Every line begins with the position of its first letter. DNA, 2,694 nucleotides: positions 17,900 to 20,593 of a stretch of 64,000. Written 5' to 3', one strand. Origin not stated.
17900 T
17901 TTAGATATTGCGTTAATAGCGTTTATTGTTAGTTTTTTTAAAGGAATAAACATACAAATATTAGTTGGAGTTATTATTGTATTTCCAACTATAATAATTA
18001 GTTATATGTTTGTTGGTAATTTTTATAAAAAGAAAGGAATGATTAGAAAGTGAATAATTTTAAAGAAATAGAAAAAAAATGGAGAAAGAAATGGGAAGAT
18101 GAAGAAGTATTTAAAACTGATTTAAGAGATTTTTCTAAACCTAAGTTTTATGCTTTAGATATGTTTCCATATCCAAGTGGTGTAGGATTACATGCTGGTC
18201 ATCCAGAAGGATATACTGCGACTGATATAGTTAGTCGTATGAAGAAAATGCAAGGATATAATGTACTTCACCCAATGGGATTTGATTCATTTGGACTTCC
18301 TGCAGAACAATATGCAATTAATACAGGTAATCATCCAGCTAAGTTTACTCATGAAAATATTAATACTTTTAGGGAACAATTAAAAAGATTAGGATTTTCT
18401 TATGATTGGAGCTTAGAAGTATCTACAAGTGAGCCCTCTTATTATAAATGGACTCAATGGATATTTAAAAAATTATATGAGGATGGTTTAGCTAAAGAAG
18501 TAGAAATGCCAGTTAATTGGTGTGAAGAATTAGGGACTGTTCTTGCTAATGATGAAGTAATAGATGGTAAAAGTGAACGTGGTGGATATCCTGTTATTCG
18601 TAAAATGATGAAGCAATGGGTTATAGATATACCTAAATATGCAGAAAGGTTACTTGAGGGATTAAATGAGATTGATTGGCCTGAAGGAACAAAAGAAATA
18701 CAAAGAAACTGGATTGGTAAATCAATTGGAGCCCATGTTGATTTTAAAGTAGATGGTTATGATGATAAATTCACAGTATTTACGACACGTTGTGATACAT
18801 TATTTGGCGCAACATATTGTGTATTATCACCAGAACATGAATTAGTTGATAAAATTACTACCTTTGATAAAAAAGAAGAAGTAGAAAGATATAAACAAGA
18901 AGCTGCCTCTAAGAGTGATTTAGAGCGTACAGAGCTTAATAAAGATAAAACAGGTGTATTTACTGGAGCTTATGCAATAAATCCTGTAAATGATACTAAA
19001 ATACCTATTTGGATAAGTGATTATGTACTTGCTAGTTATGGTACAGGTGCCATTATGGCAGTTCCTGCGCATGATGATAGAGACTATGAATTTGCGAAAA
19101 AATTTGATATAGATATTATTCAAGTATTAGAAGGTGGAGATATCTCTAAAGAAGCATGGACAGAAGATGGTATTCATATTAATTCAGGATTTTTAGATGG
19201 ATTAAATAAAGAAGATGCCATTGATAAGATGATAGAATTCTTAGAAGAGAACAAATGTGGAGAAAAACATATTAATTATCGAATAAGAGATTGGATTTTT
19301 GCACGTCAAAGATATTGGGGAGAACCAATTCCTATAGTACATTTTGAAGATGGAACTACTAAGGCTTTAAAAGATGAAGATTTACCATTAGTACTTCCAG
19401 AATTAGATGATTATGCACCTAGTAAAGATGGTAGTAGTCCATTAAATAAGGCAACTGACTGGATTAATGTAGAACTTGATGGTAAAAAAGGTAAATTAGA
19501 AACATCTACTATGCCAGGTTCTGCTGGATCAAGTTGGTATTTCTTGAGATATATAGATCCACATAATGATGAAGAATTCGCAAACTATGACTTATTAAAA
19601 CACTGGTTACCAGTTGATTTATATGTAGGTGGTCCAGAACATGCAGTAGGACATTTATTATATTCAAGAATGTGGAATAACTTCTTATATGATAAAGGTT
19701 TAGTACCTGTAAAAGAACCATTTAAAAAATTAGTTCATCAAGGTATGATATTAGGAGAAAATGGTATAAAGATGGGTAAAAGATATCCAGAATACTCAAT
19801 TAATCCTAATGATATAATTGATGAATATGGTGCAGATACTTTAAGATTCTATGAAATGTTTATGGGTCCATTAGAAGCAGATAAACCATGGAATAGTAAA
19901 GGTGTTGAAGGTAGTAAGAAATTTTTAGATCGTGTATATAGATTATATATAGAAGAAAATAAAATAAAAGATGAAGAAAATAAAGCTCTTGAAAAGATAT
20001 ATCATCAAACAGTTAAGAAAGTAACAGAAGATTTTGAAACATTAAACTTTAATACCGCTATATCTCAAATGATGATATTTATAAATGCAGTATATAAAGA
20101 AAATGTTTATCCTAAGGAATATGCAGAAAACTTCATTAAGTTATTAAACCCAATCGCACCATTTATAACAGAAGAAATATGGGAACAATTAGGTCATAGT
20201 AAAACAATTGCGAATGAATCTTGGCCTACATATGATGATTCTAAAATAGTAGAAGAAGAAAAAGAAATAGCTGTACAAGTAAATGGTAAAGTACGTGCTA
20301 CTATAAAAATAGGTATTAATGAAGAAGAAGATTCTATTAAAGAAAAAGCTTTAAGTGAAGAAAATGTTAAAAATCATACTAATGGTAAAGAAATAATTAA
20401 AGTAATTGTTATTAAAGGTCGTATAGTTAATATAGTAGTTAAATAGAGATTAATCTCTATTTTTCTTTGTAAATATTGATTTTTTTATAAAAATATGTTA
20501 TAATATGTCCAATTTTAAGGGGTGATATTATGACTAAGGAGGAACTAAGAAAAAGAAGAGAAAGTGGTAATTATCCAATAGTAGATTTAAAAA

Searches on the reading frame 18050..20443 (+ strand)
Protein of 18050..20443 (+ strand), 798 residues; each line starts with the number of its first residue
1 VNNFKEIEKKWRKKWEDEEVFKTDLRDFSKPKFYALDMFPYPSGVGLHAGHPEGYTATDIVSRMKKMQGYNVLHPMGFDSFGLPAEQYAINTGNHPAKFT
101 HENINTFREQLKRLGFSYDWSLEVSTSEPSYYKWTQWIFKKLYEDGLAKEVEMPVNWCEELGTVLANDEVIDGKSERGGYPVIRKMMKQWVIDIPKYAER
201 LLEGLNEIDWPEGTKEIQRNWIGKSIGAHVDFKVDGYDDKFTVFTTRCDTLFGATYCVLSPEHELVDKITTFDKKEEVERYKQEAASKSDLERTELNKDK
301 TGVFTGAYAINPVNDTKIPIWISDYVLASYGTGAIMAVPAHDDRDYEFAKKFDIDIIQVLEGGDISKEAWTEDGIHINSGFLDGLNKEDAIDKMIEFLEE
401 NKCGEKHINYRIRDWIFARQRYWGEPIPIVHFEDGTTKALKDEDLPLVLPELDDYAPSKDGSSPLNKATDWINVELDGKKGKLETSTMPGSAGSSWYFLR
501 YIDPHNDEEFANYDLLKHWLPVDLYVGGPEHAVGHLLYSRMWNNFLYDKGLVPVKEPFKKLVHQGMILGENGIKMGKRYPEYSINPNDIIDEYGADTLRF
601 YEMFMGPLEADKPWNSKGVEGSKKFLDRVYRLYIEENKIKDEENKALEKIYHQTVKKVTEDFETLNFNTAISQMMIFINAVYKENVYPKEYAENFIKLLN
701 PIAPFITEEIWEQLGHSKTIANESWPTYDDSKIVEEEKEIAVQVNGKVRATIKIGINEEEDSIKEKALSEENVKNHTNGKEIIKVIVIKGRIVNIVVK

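Call 67: search_protein_families(library=pfam, proteins=[window:18050-20443:+], max_evalue=0.00001)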
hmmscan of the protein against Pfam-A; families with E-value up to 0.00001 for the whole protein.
window:18050-20443:+ (798 aa): 4 families
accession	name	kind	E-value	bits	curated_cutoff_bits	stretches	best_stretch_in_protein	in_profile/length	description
PF13603.12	tRNA-synt_1_2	-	1.6e-65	220.5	25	1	219-398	1-184/185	Leucyl-tRNA synthetase, editing domain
PF00133.28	tRNA-synt_1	-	4.1e-43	148.1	22.7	2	11-222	2-225/414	tRNA synthetases class I (I, L, M and V)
PF08264.19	Anticodon_1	-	6.2e-25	88.2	25.1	1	645-761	2-145/148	Anticodon-binding domain of tRNA ligase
PF09334.17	tRNA-synt_1g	-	1e-20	74.3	20.1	1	39-170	7-135/391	tRNA synthetases class I (M)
